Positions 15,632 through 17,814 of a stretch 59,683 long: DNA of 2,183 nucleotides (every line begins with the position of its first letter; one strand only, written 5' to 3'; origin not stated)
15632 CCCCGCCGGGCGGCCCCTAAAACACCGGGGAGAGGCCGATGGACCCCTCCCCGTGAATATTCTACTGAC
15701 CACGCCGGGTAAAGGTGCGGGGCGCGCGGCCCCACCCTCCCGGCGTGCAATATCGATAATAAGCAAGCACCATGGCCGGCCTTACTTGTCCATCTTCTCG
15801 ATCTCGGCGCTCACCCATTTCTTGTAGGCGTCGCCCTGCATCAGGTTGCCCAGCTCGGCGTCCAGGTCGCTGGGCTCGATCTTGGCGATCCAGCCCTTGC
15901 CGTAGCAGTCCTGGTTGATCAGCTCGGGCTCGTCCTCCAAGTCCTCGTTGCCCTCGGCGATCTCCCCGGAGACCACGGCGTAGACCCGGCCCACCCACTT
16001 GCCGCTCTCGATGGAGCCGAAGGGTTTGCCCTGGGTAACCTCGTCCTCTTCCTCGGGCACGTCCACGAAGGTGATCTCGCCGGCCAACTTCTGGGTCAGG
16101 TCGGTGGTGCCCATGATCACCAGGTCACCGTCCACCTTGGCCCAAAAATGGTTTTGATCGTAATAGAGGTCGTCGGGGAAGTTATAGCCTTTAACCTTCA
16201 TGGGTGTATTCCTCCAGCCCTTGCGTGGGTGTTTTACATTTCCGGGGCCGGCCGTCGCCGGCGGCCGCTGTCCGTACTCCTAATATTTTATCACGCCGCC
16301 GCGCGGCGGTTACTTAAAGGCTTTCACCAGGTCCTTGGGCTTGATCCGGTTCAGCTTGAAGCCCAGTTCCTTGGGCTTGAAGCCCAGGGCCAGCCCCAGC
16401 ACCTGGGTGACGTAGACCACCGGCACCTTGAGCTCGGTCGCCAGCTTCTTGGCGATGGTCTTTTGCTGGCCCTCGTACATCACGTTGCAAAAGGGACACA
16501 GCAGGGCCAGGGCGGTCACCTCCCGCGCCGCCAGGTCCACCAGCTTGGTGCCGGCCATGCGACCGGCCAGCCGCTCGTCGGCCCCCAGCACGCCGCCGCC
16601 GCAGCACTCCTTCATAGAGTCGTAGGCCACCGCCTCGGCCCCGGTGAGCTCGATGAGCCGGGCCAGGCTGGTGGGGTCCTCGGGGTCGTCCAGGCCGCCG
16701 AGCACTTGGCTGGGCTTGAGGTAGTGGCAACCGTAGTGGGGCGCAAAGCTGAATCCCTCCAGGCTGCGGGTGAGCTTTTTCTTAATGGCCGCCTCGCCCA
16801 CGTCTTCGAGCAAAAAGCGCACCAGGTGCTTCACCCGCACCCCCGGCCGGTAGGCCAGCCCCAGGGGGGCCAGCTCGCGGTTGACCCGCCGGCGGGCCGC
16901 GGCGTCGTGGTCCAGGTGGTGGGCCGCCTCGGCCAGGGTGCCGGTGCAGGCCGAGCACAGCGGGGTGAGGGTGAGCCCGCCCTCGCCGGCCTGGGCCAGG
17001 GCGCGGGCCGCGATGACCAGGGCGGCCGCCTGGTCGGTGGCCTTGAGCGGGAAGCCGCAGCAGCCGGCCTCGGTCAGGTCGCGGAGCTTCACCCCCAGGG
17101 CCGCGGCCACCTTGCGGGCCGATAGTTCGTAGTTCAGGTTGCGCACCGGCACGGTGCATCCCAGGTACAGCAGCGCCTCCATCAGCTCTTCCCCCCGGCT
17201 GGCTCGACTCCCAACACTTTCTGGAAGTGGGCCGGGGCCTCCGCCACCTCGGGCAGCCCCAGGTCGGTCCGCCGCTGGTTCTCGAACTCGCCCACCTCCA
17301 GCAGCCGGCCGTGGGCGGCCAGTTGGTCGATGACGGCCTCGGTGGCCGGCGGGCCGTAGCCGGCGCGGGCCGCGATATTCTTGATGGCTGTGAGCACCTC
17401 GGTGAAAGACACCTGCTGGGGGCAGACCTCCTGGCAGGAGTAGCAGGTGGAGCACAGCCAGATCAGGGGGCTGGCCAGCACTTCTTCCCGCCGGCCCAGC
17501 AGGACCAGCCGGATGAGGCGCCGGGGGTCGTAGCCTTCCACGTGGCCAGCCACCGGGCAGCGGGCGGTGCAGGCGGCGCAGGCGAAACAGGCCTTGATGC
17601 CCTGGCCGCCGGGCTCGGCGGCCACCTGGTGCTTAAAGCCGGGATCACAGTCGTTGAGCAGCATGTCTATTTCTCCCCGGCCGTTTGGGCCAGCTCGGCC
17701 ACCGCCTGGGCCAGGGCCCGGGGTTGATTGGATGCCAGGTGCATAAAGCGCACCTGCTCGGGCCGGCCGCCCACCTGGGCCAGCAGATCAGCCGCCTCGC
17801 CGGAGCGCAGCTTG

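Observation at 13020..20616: Soluble Qmo/Hdr-type operon that also encodes a GcvH-like carrier and a GlcD-FeS-CCG fusion dehydrogenase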

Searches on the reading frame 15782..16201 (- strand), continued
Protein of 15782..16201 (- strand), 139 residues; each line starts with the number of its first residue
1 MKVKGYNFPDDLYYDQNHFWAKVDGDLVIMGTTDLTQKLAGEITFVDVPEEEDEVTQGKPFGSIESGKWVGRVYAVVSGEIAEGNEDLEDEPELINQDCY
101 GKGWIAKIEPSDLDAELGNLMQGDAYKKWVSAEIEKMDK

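Call 71: find_encoding_contigs(protein=P0326, flank=10000, max_places=2)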
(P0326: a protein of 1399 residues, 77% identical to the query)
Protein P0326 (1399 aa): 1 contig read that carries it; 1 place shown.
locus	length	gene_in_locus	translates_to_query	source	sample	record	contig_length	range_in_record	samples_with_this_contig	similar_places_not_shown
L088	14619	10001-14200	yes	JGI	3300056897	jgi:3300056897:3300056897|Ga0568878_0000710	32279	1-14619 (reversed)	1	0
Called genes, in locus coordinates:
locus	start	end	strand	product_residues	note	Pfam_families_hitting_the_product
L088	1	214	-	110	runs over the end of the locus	PF03551:PadR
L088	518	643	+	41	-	-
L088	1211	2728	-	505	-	-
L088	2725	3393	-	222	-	-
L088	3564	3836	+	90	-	PF01649:Ribosomal_S20p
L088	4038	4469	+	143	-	PF01597:GCV_H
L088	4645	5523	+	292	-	PF02665:Nitrate_red_gam (weak)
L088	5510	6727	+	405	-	PF13237:Fer4_10 (faint), PF13746:Fer4_18 (faint), PF13183:Fer4_8, PF13484:Fer4_16 (faint), PF13534:Fer4_17, PF02754:CCG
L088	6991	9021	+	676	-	PF08448:PAS_4 (weak), PF01590:GAF, PF13185:GAF_2, PF13492:GAF_3, PF08448:PAS_4, PF13426:PAS_9, PF00512:HisKA, PF02518:HATPase_c, +2 more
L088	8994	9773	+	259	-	PF00072:Response_reg, PF00486:Trans_reg_C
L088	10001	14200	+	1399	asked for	PF01597:GCV_H, PF01565:FAD_binding_4, PF02913:FAD-oxidase_C, PF12838:Fer4_7 (weak), PF13183:Fer4_8, PF13484:Fer4_16 (weak), PF13534:Fer4_17, PF02754:CCG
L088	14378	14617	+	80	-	?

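Call 72: find_encoding_contigs(protein=P0330, flank=10000, max_places=2)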
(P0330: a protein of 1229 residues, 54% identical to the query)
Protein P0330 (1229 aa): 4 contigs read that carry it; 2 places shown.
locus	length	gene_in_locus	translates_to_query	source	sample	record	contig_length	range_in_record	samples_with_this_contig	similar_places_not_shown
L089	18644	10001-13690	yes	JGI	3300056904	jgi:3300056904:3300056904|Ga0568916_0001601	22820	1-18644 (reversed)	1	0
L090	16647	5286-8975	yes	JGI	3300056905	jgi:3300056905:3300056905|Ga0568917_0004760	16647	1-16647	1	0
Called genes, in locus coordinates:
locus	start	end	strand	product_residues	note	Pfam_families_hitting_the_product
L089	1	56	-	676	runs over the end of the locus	PF22745:Nlig-Ia, PF01653:DNA_ligase_aden, PF03120:OB_DNA_ligase, PF03119:DNA_ligase_ZBD, PF12826:HHH_2, PF14520:HHH_5 (weak), PF00533:BRCT, PF12738:PTCB-BRCT (weak)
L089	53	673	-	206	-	-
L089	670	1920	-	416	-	PF00027:cNMP_binding, PF07228:SpoIIE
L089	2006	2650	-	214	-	-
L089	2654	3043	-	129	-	PF00436:SSB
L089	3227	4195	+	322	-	PF01869:BcrAD_BadFG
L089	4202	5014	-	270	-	-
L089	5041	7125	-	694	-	PF02629:CoA_binding (weak), PF13380:CoA_binding_2, PF13607:Succ_CoA_lig, PF13549:ATP-grasp_5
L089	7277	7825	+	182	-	PF01583:APS_kinase, PF08433:KTI12 (weak), PF13671:AAA_33 (weak)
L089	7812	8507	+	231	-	PF02366:PMT (weak), PF13231:PMT_2 (faint)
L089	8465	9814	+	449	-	-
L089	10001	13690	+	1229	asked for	PF01597:GCV_H, PF01565:FAD_binding_4, PF02913:FAD-oxidase_C, PF12838:Fer4_7 (faint), PF13183:Fer4_8, PF13187:Fer4_9 (weak), PF13534:Fer4_17, PF02754:CCG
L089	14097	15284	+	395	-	PF13237:Fer4_10 (faint), PF13183:Fer4_8, PF13187:Fer4_9, PF13534:Fer4_17, PF02754:CCG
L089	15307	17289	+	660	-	PF07992:Pyr_redox_2 (weak), PF12831:FAD_oxidored, PF13450:NAD_binding_8 (weak), PF00037:Fer4 (weak), PF13187:Fer4_9, PF14697:Fer4_21, PF12838:Fer4_7, PF25160:LdpA_Fe-S-bd (weak), +7 more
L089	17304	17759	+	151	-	PF02662:FlpD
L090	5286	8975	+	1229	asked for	PF01597:GCV_H, PF01565:FAD_binding_4, PF02913:FAD-oxidase_C, PF12838:Fer4_7 (faint), PF13183:Fer4_8, PF13187:Fer4_9 (weak), PF13534:Fer4_17, PF02754:CCG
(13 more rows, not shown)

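Call 80: find_encoding_contigs(protein=P0174, flank=6000, max_places=3)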
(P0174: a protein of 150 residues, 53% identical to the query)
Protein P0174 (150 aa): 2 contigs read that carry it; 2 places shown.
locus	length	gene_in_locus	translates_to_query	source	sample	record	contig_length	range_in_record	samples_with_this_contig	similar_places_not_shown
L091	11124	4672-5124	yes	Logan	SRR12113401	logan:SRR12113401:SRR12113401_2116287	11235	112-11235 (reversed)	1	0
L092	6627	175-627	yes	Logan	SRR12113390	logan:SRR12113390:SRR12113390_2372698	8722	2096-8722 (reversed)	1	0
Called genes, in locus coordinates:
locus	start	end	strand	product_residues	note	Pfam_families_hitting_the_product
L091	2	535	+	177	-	?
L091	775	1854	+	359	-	PF21948:LplA-B_cat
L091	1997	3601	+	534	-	PF21948:LplA-B_cat, PF01976:DUF116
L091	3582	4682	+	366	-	PF01134:GIDA (weak), PF01266:DAO (weak), PF01494:FAD_binding_3 (weak), PF03486:HI0933_like (weak), PF05834:Lycopene_cycl (weak), PF07992:Pyr_redox_2 (weak), PF12831:FAD_oxidored, PF22578:GGR_cat, +2 more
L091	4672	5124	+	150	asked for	PF01597:GCV_H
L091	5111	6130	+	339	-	PF04055:Radical_SAM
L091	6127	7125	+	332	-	PF04055:Radical_SAM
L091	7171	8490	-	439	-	PF01941:AdoMet_Synthase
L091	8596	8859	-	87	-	-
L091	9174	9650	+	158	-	PF07884:VKOR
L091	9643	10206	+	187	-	PF07681:DoxX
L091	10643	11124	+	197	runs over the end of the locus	?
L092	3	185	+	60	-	?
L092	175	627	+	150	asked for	PF01597:GCV_H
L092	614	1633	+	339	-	PF04055:Radical_SAM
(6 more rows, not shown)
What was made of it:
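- On sHdr-LbpA system: They are present next to a 53%-identical relative (L091, call 80).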

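Call 81: find_encoding_contigs(protein=P0173, flank=7000, max_places=2)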
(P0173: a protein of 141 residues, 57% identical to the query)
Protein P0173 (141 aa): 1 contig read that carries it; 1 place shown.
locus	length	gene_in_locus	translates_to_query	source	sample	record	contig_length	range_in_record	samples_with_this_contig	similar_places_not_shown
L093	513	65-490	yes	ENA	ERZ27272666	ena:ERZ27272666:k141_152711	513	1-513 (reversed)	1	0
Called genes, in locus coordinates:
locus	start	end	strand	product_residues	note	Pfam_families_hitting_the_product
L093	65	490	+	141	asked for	PF01597:GCV_H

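Call 82: find_encoding_contigs(protein=P0176, flank=7000, max_places=2)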
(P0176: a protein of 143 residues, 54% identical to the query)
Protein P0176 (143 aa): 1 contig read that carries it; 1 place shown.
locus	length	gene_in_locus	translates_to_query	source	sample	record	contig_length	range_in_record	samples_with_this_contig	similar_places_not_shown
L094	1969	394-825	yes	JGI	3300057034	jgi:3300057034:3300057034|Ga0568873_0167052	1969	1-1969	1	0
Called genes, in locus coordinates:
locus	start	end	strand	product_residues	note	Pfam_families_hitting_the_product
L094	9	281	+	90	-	PF01649:Ribosomal_S20p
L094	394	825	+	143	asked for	PF01597:GCV_H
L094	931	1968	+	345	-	PF21948:LplA-B_cat, PF10437:Lip_prot_lig_C (weak)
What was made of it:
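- Others sit with LplA and LipS-like radical SAM genes (L091, L094, calls 80, 82). Some relatives are flanked by lipoate ligase and lipoyl synthase-like genes (calls 80, 82).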

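Call 83: find_encoding_contigs(protein=P0178, flank=7000, max_places=2)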
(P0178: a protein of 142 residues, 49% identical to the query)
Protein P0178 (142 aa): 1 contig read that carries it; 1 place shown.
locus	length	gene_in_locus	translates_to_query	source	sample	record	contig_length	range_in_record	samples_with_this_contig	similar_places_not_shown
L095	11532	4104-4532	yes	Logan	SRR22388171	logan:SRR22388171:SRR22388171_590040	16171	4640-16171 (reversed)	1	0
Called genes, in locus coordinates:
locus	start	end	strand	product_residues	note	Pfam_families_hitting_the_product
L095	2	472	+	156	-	?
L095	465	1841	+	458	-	PF09699:Paired_CXXCH_1 (faint), PF14522:Cytochrome_C7 (faint), PF14537:Cytochrom_c3_2 (weak)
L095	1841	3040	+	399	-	PF00037:Fer4 (faint), PF12797:Fer4_2 (faint), PF13183:Fer4_8, PF13237:Fer4_10 (faint), PF13534:Fer4_17, PF02754:CCG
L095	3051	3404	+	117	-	PF02635:DsrE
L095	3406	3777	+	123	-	PF02635:DsrE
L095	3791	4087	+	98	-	PF04077:DsrH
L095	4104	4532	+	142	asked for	PF01597:GCV_H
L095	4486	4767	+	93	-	PF01206:TusA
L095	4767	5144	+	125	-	PF02635:DsrE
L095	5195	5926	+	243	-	PF02754:CCG (faint)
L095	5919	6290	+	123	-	-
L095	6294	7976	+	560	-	PF05157:MshEN, PF00437:T2SSE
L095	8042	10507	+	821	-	PF06165:GH94_b-supersand, PF17167:Glyco_hydro_94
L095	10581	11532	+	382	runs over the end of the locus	PF00483:NTP_transferase, PF12804:NTP_transf_3 (weak), PF00132:Hexapep (weak), PF25084:LbH_EIF2B, PF25087:GMPPB_C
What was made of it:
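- Others sit amid DsrK-like/DsrE/DsrH/TusA genes (L095, call 83). A GKW-type relative lies among DsrE, DsrH, TusA and DsrK-like genes (L095, call 83).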

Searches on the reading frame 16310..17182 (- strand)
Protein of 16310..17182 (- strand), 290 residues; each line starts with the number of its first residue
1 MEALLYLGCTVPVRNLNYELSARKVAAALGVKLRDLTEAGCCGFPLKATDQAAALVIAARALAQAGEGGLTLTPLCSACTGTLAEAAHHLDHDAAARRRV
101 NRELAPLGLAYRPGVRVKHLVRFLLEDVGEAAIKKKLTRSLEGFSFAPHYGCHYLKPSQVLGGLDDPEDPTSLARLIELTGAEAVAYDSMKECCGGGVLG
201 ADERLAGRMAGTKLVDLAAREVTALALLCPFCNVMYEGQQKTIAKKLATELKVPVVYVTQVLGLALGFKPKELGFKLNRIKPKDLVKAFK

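Call 4: search_protein_families(library=pfam, proteins=[window:16310-17182:-], max_evalue=0.01)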
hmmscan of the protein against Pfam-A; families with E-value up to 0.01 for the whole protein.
window:16310-17182:- (290 aa): 1 family
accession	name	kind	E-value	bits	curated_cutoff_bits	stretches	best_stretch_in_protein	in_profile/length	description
PF02754.22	CCG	-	3.3e-20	72.4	20.6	2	148-235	3-83/85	Cysteine-rich domain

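Call 5: search_protein_families(library=ncbifam, proteins=[window:16310-17182:-], max_evalue=0.01)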
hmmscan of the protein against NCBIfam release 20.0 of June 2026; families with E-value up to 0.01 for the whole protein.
window:16310-17182:- (290 aa): 7 families
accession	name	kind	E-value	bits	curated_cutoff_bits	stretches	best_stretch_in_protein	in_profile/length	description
TIGR03288.1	CoB_CoM_SS_B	equivalog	9.9e-63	212.1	345.15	1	5-287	4-288/290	CoB--CoM heterodisulfide reductase subunit B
NF042965.1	MFR_anch_SdhE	equivalog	8.9e-37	127.2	500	1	5-281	5-277/282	8-methylmenaquinol:fumarate reductase membrane anchor subunit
NF041780.1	hetero_SS_HdrB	equivalog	1.3e-24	87.1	450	1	3-276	6-292/304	ferredoxin:CoB-CoM heterodisulfide reductase subunit HdrB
NF045670.1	quin_L_LdhH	equivalog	7.7e-09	34.4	800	1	3-245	469-694/706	L-lactate dehydrogenase (quinone) large subunit LdhH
NF004898.0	PRK06259.1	equivalog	4.3e-08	32.2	385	1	154-244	381-471/488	fumarate reductase (CoM/CoB) subunit TfrB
NF008369.0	PRK11168.1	equivalog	0.0011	17.9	278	1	6-99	172-269/401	anaerobic glycerol-3-phosphate dehydrogenase subunit C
NF008434.0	PRK11274.1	equivalog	0.0043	16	333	1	4-99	171-271/409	glycolate oxidase subunit GlcF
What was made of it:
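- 16310..17182 (-): D: HdrB (290 aa) with two complete CCG motifs, giving ligands for two noncubane [4Fe-4S] clusters. TIGR03288 at 1e-62 (call 5).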

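Call 37: search_solved_structures(query=window:16310-17182:-, max_evalue=0.001)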
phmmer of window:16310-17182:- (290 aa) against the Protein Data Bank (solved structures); distinct sequences matched with E-value up to 0.001: 5.
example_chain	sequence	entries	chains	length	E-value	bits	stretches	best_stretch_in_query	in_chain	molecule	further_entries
9sfi_C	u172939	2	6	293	5e-54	187.4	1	4-287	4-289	H(2)/formate:CoB-CoM heterodisulfide,ferredoxin reductase subunit B2 | Heterodisulfide reductase subunit B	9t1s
5odc_B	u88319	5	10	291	3.8e-51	177.9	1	4-287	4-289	Heterodisulfide reductase, subunit B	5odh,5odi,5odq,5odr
8rvv_B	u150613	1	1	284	1.2e-45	159.8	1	1-273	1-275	H(2):CoB-CoM heterodisulfide,ferredoxin reductase subunit B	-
8rvu_b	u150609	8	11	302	1.3e-45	159.8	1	1-273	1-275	H(2):CoB-CoM heterodisulfide,ferredoxin reductase subunit B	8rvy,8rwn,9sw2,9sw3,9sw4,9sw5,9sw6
7bkb_B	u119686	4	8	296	4.4e-40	141.6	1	4-280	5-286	CoB--CoM heterodisulfide reductase subunit B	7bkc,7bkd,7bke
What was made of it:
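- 16310..17182 (-): PDB HdrB 5ODC_B aligns over the full length at E 4e-51 (call 37).
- On HdrABC-type heterodisulfide reductase (catalytic module): Full-length alignment to HdrB 5ODC_B (call 37).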

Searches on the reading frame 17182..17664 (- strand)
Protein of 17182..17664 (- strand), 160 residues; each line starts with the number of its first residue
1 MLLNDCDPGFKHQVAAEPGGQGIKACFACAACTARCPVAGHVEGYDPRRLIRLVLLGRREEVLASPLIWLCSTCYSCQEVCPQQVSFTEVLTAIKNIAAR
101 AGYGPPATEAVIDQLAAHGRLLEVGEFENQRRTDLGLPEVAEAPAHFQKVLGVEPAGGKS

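Call 4: search_protein_families(library=pfam, proteins=[window:17182-17664:-], max_evalue=0.01)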
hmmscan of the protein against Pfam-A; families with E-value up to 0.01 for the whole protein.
window:17182-17664:- (160 aa): 6 families
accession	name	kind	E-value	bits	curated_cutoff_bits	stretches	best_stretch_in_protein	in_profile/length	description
PF13183.11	Fer4_8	-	2.9e-10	41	27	1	23-85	2-68/68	4Fe-4S dicluster domain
PF13534.11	Fer4_17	-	4.3e-09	37.2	22.2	1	25-85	1-60/61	4Fe-4S dicluster domain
PF13187.11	Fer4_9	-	1.1e-06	29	27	1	25-84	1-50/52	4Fe-4S dicluster domain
PF13237.11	Fer4_10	-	1.4e-05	25.4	25.5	1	24-82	7-53/53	4Fe-4S dicluster domain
PF14697.11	Fer4_21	-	0.0076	16.8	35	0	25-41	40-56/59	4Fe-4S dicluster domain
PF12838.12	Fer4_7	-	0.0087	16.9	27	0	26-84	2-51/52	4Fe-4S dicluster domain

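Call 5: search_protein_families(library=ncbifam, proteins=[window:17182-17664:-], max_evalue=0.01)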
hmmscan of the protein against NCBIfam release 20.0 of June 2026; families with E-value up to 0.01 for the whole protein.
window:17182-17664:- (160 aa): 24 families
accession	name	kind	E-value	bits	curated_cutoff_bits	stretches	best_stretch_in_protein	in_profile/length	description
TIGR03290.1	CoB_CoM_SS_C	equivalog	5.4e-30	104.3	160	1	23-151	1-128/144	CoB--CoM heterodisulfide reductase subunit C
NF038018.1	qmoC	equivalog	2.2e-17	63.6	300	1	10-102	5-95/360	quinone-interacting membrane-bound oxidoreductase complex subunit QmoC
NF041890.1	hdrC_Methbact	equivalog_domain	1.4e-16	60.7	270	1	21-104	26-107/192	ferredoxin:CoB-CoM heterodisulfide reductase subunit HdrC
NF041779.1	hetero_SS_HdrC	equivalog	7.8e-16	58.1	350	1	20-104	27-109/198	ferredoxin:CoB-CoM heterodisulfide reductase subunit HdrC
NF008369.0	PRK11168.1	equivalog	2.9e-09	36.3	278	1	23-100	10-89/401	anaerobic glycerol-3-phosphate dehydrogenase subunit C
NF004898.0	PRK06259.1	equivalog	4.5e-08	32.1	385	1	22-122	132-240/488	fumarate reductase (CoM/CoB) subunit TfrB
NF045670.1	quin_L_LdhH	equivalog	1.7e-07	29.9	800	1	13-117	293-401/706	L-lactate dehydrogenase (quinone) large subunit LdhH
TIGR00384.1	dhsB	subfamily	7.1e-07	28.9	88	1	21-94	137-221/222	succinate dehydrogenase and fumarate reductase iron-sulfur protein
NF004616.0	PRK05950.1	subfamily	2.6e-06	26.8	228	1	22-98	145-233/238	succinate dehydrogenase iron-sulfur subunit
NF042952.1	MFR_FeS_SdhB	equivalog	2.8e-06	26.6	600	1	68-124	201-262/320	8-methylmenaquinol:fumarate reductase iron-sulfur subunit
NF045663.1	diclust_near_Sec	equivalog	3.2e-06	25.5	530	1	28-106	310-390/759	pyridine nucleotide-disulfide oxidoreductase/dicluster-binding protein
TIGR00273.1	TIGR00273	equivalog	1.2e-05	24.4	444.8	1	25-105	294-379/432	LutB/LldF family L-lactate oxidation iron-sulfur protein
NF009227.0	PRK12577.1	equivalog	0.00026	19.8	349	1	68-96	208-236/330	succinate dehydrogenase/fumarate reductase iron-sulfur subunit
TIGR03379.1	glycerol3P_GlpC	equivalog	0.00026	19.8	279.9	1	23-96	4-79/397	anaerobic glycerol-3-phosphate dehydrogenase subunit GlpC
NF009226.0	PRK12576.1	equivalog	0.00043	19.7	344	1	25-98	155-237/317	succinate dehydrogenase/fumarate reductase iron-sulfur subunit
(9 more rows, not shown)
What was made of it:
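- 17182..17664 (-): C: HdrC (160 aa) with two [4Fe-4S] motifs. TIGR03290 at 5e-30 (call 5).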
